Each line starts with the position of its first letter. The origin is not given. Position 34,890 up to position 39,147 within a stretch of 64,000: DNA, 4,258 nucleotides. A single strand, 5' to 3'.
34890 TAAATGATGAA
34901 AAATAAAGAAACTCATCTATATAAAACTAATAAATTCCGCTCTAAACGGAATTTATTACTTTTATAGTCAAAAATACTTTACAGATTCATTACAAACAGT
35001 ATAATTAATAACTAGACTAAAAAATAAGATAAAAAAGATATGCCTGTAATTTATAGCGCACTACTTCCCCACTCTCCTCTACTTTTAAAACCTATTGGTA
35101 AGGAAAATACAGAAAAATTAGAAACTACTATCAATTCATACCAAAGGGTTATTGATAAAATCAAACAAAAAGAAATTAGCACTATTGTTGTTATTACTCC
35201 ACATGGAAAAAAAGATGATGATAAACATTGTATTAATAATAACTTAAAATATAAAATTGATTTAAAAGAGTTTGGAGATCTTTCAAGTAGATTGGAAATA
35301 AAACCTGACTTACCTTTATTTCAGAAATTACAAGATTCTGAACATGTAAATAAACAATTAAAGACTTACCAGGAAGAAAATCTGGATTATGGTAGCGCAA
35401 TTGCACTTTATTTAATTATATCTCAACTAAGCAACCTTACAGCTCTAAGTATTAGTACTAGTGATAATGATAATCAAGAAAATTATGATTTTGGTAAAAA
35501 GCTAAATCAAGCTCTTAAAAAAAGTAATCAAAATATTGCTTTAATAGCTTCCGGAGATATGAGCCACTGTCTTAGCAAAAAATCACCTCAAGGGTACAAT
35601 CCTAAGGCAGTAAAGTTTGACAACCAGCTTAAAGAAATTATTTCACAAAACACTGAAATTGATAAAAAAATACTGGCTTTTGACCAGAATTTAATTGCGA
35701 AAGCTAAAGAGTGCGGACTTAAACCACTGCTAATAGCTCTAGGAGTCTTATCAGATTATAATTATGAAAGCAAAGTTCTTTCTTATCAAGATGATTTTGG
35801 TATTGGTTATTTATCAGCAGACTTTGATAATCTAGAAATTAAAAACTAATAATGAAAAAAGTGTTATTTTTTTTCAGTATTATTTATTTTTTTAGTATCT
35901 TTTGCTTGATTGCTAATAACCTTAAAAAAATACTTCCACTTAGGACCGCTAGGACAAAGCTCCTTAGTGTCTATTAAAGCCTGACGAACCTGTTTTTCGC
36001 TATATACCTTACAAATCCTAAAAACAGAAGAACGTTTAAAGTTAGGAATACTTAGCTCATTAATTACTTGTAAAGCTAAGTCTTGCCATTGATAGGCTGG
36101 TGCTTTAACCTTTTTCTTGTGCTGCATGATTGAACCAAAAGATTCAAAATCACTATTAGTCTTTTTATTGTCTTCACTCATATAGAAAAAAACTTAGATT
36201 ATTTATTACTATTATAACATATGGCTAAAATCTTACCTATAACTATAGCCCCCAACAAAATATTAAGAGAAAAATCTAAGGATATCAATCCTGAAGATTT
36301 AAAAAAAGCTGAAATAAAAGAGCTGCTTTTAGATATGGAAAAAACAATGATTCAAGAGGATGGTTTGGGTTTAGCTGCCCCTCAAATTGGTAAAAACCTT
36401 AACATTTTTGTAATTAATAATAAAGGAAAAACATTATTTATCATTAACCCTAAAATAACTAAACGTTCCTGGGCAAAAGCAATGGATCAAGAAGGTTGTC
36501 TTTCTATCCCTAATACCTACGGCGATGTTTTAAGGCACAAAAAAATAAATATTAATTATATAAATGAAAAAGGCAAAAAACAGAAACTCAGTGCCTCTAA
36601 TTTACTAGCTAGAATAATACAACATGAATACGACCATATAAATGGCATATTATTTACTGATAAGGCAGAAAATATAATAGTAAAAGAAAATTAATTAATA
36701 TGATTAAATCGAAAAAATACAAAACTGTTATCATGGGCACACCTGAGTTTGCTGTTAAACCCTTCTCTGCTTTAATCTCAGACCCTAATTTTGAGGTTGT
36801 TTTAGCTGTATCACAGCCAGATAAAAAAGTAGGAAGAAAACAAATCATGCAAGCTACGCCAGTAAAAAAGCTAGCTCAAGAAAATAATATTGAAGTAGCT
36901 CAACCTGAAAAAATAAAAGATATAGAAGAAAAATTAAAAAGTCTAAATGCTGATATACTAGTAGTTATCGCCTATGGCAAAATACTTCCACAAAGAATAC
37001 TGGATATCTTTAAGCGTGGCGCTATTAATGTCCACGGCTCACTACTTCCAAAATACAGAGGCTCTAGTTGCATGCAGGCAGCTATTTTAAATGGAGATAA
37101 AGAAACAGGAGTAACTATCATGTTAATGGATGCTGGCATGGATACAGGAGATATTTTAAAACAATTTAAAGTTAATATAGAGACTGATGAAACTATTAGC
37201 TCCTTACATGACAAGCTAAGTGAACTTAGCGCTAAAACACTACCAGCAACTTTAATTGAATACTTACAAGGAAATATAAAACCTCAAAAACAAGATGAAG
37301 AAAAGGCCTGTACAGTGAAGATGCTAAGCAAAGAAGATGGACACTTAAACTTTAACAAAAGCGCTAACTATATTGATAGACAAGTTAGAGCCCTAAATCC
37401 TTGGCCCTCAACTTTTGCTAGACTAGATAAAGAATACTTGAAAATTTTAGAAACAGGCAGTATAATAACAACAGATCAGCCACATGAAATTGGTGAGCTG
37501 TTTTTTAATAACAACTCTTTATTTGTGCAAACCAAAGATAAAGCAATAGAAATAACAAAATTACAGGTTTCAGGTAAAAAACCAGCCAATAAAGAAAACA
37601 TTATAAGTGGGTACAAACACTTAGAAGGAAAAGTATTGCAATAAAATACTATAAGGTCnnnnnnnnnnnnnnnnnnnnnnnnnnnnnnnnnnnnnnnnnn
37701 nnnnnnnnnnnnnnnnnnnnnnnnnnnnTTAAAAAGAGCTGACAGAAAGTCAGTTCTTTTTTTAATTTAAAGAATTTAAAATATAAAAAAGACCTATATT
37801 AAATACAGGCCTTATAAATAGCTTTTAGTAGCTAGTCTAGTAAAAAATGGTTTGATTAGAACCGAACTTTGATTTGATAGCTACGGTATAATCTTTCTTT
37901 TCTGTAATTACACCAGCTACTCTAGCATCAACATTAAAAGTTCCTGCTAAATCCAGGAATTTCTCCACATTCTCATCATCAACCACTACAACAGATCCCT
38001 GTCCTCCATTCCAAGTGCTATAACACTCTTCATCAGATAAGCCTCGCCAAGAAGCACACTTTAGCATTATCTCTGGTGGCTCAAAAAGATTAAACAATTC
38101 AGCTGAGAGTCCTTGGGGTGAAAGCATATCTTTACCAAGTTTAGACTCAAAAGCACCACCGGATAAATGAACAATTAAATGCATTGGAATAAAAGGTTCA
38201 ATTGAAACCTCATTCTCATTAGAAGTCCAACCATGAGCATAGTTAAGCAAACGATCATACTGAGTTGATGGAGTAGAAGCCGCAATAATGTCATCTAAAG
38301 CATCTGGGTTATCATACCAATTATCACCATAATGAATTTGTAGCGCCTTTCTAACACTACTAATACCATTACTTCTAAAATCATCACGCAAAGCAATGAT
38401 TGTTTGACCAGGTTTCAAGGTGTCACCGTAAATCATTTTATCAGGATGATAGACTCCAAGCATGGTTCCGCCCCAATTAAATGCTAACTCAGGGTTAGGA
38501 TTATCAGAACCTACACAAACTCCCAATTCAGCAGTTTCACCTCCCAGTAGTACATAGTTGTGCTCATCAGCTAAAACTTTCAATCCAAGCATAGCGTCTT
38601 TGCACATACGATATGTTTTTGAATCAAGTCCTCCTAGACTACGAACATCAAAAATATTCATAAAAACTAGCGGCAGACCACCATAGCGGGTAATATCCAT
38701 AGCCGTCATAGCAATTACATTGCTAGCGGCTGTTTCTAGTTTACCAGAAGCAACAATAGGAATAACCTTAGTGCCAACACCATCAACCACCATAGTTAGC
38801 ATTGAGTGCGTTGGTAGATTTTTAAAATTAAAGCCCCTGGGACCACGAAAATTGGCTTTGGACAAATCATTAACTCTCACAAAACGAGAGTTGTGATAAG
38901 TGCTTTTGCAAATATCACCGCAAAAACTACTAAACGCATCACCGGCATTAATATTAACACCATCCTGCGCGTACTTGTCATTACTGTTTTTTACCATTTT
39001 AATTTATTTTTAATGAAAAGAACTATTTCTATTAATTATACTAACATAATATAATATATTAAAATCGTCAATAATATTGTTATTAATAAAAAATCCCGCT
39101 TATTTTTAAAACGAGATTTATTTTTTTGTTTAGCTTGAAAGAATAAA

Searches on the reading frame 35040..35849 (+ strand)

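Call 57: search_protein_families(library=ncbifam, proteins=[window:35040-35849:+], max_evalue=0.00001)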
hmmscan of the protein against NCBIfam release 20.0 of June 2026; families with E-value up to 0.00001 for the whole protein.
window:35040-35849:+ (269 aa): 2 families
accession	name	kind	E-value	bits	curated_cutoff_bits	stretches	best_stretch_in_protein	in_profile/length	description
TIGR02298.1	HpaD_Fe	equivalog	1e-07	31.7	315.95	1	17-237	21-254/284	3,4-dihydroxyphenylacetate 2,3-dioxygenase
TIGR04336.1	AmmeMemoSam_B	hypoth_equivalog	3.7e-07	29.7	26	1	91-250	103-250/270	AmmeMemoRadiSam system protein B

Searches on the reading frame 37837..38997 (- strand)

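Call 57: search_protein_families(library=ncbifam, proteins=[window:37837-38997:-], max_evalue=0.00001)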
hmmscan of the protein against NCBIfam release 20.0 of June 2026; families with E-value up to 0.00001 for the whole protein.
window:37837-38997:- (386 aa): 1 family
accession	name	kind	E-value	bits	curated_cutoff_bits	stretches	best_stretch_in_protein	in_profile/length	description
TIGR00878.1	purM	equivalog_domain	4.6e-28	98.4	236.35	1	8-366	2-331/332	phosphoribosylformylglycinamidine cyclo-ligase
